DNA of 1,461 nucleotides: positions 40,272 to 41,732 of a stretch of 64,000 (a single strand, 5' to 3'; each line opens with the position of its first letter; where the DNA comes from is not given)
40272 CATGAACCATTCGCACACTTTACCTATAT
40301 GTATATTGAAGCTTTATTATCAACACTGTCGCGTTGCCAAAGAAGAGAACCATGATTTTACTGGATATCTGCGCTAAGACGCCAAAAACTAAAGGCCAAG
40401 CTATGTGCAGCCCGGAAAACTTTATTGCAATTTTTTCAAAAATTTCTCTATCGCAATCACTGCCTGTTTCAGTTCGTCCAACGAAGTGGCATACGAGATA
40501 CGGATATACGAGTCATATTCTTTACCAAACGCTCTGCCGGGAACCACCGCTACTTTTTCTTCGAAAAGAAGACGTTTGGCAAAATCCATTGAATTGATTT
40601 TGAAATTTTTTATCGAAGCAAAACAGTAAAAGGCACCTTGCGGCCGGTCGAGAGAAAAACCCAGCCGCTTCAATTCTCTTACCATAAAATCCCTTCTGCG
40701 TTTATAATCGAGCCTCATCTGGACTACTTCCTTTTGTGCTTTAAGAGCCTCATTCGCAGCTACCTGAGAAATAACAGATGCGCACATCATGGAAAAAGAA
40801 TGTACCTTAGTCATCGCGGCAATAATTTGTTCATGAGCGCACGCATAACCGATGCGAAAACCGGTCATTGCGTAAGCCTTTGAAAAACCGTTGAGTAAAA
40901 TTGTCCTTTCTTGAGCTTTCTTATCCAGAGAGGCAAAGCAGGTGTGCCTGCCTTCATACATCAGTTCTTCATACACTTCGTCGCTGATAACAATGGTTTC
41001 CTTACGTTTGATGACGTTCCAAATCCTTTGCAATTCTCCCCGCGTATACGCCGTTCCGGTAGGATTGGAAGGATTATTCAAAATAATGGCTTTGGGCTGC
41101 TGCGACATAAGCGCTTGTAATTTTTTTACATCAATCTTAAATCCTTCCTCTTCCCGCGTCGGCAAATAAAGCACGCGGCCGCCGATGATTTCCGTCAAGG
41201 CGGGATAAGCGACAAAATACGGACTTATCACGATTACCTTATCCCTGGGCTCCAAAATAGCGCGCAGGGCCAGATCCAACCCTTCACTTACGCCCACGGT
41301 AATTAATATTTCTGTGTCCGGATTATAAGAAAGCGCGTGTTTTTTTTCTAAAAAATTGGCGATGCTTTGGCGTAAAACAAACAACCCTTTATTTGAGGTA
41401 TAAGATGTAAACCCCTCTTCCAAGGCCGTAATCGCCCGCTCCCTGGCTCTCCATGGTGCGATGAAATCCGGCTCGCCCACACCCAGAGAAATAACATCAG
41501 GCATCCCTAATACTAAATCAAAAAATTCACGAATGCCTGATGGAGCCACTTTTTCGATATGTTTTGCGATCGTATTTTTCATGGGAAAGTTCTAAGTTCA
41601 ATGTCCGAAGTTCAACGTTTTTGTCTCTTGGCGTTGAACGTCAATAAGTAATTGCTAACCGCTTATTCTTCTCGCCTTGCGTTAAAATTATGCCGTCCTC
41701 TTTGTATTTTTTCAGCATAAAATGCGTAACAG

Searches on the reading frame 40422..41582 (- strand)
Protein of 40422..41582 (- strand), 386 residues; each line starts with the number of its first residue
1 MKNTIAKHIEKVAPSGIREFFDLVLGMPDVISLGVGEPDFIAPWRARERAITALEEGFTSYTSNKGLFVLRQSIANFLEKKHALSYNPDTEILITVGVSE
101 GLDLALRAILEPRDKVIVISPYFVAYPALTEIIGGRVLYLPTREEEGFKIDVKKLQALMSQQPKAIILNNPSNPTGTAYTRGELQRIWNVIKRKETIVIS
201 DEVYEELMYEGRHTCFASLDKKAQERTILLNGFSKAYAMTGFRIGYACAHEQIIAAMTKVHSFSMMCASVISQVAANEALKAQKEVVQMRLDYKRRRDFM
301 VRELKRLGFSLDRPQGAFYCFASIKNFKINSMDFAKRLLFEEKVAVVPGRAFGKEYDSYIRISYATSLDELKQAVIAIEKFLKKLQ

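Call 12: search_protein_families(library=pfam, proteins=[window:40422-41582:-], max_evalue=0.001)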
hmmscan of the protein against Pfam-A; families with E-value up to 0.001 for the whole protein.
window:40422-41582:- (386 aa): 2 families
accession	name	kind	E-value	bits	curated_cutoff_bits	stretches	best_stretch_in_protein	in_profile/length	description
PF00155.27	Aminotran_1_2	-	1.2e-72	245.6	19.7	1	29-378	2-361/361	Aminotransferase class I and II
PF04864.19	Alliinase_C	-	5.9e-05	22.6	22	1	44-289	15-249/363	Allinase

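Call 55: search_protein_families(library=ncbifam, proteins=[window:40422-41582:-], max_evalue=0.00001)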
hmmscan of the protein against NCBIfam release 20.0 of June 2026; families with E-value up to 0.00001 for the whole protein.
window:40422-41582:- (386 aa): 74 families (the best 25 are shown)
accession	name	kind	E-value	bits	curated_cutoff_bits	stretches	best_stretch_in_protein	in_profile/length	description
NF005816.0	PRK07682.1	equivalog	1.2e-142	475.2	620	1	2-385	3-386/390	aminotransferase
NF005817.0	PRK07683.1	equivalog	1.1e-118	396.3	575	1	1-384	1-383/387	aminotransferase A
NF005588.0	PRK07309.1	equivalog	3.5e-106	355.4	576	1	2-384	4-388/391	pyridoxal phosphate-dependent aminotransferase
NF041091.1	asp_aminotase_Arch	equivalog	7.6e-104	347.5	550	1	29-383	28-376/376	aspartate aminotransferase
NF041364.1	GntC_guanitoxin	equivalog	5.9e-100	334.6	415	1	31-381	1-356/356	guanitoxin biosynthesis PLP-dependent (S)-gamma-hydroxy-L-arginine cyclodehydratase GntC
NF004975.0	PRK06348.1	equivalog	2.9e-89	299.7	549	1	3-381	4-382/384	pyridoxal phosphate-dependent aminotransferase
NF006229.0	PRK08361.1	equivalog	1e-86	291.4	624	1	2-384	7-390/391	aspartate aminotransferase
NF004770.0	PRK06108.1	subfamily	1.1e-83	281.3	422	1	3-384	11-394/396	pyridoxal phosphate-dependent aminotransferase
NF004769.0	PRK06107.1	equivalog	5.9e-81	272.3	617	1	29-385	34-401/402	aspartate transaminase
NF005601.0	PRK07337.1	equivalog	1.3e-76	258.3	496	1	27-383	34-393/394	pyridoxal phosphate-dependent aminotransferase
TIGR03540.1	DapC_direct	equivalog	9.3e-71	238.8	593.25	1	29-380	30-382/383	LL-diaminopimelate aminotransferase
NF006514.0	PRK08960.1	equivalog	1.8e-70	237.8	554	1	29-384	33-387/388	pyridoxal phosphate-dependent aminotransferase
NF005855.0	PRK07777.1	equivalog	1.1e-69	235.7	553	1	29-379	29-385/391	pyridoxal phosphate-dependent aminotransferase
NF006230.0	PRK08363.1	equivalog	4.5e-68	229.9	534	1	29-384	31-394/398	alanine aminotransferase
NF006756.0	PRK09276.1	subfamily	8.9e-68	229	507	1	29-380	32-384/387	LL-diaminopimelate aminotransferase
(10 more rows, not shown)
